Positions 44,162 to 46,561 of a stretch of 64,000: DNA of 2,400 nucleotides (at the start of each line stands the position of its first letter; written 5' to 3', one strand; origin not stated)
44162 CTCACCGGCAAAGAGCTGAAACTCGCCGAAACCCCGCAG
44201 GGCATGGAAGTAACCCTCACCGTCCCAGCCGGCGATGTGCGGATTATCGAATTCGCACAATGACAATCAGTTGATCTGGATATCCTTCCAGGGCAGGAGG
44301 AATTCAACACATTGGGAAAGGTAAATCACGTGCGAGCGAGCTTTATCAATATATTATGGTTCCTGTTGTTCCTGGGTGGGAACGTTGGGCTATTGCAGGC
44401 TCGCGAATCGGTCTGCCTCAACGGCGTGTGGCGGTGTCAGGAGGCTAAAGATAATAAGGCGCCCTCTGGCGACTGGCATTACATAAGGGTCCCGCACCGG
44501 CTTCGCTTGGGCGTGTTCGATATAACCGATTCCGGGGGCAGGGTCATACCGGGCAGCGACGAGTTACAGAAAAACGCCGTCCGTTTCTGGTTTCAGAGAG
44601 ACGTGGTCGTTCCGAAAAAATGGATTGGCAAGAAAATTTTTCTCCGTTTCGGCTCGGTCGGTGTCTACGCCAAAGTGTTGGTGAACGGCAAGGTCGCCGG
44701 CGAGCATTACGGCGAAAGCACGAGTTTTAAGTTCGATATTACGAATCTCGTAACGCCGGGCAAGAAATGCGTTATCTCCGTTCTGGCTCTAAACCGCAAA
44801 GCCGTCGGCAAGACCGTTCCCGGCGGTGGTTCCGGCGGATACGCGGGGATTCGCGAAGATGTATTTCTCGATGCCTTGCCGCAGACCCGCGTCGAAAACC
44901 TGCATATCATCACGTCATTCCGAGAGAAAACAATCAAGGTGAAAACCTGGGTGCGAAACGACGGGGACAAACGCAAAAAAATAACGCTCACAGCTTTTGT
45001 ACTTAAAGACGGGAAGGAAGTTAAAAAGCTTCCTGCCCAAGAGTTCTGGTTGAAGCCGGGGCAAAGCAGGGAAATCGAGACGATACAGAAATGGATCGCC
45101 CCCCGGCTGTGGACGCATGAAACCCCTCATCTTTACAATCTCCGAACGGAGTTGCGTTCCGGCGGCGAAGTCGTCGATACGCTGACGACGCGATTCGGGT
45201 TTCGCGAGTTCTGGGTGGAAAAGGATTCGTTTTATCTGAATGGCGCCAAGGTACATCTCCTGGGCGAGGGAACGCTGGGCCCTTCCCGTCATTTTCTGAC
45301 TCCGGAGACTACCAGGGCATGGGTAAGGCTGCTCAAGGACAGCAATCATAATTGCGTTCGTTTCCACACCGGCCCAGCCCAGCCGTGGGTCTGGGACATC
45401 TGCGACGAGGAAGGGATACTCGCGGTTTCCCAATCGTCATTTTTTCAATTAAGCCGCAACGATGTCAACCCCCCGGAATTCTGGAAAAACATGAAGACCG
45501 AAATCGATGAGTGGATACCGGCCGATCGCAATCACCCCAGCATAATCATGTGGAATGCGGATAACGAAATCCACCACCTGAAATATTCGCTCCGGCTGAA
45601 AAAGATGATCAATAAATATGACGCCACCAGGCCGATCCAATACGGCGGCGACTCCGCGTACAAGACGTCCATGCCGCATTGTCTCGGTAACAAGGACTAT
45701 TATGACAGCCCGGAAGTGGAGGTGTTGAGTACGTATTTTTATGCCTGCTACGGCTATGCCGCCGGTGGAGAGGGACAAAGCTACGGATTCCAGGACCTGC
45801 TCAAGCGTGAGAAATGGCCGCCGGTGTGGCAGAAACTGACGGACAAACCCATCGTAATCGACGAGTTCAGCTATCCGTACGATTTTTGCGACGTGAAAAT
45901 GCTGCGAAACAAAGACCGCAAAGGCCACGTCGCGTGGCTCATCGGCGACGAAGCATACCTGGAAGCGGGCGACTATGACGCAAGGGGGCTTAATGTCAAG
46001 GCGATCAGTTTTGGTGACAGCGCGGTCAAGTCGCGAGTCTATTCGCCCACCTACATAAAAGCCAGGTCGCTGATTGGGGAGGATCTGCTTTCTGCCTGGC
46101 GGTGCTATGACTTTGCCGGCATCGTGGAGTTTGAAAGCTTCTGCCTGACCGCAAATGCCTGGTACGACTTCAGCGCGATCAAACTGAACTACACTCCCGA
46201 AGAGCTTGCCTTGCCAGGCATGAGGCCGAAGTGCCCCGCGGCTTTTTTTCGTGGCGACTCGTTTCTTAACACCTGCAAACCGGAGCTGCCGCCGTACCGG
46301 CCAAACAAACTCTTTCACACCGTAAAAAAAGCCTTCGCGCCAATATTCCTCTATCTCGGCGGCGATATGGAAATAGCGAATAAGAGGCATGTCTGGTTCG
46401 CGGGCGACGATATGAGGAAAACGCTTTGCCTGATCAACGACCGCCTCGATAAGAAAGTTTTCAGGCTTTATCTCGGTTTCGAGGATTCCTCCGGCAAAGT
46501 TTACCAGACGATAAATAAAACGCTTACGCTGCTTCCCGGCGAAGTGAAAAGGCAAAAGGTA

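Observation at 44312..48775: GH2 enzyme that appears to have captured a CBM9-like module; a 40-codon relic of a deleted family-A gene sits right after its stop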

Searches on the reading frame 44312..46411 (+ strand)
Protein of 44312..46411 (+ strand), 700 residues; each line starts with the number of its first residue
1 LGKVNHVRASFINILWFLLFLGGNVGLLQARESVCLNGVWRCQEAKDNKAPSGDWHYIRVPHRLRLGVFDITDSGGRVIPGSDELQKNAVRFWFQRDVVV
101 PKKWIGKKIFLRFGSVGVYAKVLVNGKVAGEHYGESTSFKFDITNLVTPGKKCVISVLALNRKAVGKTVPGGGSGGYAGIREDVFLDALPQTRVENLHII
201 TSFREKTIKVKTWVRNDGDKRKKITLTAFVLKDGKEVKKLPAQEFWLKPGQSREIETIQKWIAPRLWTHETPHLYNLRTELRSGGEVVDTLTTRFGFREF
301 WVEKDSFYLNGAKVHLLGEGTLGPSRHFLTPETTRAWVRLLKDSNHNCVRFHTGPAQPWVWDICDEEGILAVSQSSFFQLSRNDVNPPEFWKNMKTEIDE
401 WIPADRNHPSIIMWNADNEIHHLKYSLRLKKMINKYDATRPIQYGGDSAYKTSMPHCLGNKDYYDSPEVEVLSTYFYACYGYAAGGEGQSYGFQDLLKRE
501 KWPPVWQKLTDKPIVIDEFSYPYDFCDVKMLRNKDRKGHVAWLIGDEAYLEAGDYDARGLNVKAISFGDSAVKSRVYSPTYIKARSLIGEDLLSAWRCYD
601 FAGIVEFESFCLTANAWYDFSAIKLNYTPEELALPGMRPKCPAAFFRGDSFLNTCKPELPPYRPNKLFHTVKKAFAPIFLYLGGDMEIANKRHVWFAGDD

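Call 48: search_solved_structures(query=window:44312-46411:+, max_evalue=0.00001, show_alignments=1)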
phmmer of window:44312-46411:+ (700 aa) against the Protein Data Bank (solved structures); distinct sequences matched with E-value up to 0.00001: 135 (the best 60 are shown).
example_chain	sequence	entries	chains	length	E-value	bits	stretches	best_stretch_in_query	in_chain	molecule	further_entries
6ed1_A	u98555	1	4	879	7.5e-35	123.8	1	75-432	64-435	Glycosyl hydrolase family 2, sugar binding domain protein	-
5t98_A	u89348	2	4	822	5.4e-31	111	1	92-422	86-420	Glycoside Hydrolase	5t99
7cwd_A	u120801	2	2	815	3.8e-30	108.2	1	92-448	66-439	beta-glalactosidase | beta-galactosidase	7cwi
6s6z_A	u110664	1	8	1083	4.9e-29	104.5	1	94-448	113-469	Beta-galactosidase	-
6sd0_A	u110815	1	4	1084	4.9e-29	104.5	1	94-448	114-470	Beta-galactosidase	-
5uj6_A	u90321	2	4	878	8.5e-29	103.8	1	92-421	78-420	Glycosyl hydrolases family 2, sugar binding domain protein | Beta-galactosidase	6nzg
6d50_A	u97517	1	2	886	8.7e-29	103.7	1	92-421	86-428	Glycosyl hydrolases family 2, sugar binding domain protein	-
6d8g_A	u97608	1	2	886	1.1e-28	103.4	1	92-421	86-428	Glycosyl hydrolases family 2, sugar binding domain protein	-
4ypj_A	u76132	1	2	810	7.6e-28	100.6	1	92-448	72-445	Beta galactosidase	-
8q2h_A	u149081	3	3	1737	3.9e-27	98.3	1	92-448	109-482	beta-galactosidase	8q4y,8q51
5z1a_A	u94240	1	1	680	9.8e-26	93.6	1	94-442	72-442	Putative beta-galactosidase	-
3cmg_A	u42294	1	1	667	1.1e-25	93.5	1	95-442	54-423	Putative beta-galactosidase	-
3dec_A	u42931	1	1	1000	5.5e-25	91.2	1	94-453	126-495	Beta-galactosidase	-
6qub_B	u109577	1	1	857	8e-25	90.6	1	92-377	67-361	Beta-galactosidase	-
6qub_A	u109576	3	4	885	8.9e-25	90.5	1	92-377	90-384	Beta-galactosidase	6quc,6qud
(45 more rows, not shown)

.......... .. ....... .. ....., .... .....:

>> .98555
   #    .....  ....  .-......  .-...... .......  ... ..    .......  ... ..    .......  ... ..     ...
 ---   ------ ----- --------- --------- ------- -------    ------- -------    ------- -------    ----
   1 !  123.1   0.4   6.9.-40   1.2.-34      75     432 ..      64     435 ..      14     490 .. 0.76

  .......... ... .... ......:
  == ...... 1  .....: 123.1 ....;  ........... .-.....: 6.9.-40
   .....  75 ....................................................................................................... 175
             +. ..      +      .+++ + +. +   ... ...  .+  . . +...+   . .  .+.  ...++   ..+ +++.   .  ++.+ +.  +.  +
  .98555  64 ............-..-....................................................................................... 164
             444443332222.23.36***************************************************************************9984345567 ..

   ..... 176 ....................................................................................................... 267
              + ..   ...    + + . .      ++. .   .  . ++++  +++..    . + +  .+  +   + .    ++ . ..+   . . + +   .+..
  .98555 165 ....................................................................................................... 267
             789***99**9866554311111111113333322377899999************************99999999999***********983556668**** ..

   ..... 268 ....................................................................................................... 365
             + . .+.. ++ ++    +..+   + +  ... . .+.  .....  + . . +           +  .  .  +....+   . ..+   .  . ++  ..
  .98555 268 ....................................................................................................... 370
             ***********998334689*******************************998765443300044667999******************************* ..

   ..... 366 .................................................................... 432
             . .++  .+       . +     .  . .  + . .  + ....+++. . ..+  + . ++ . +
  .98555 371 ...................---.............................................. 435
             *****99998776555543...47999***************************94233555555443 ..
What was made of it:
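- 44411..47722 (+): GH2 body, aa 34-1137: GH2_N, GH2 Ig-like domain, TIM barrel, and a long C-terminal region shared with other large GH2 proteins. PDB GH2 matches, with the NHPS..NE acid/base motif aligned (call 48).
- On Glycoside hydrolase family 2 (GH2): PDB GH2 hits down to E 7.5e-35 (call 48). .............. aligns with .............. of 6ED1 (call 48), so the acid/base residue is conserved.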
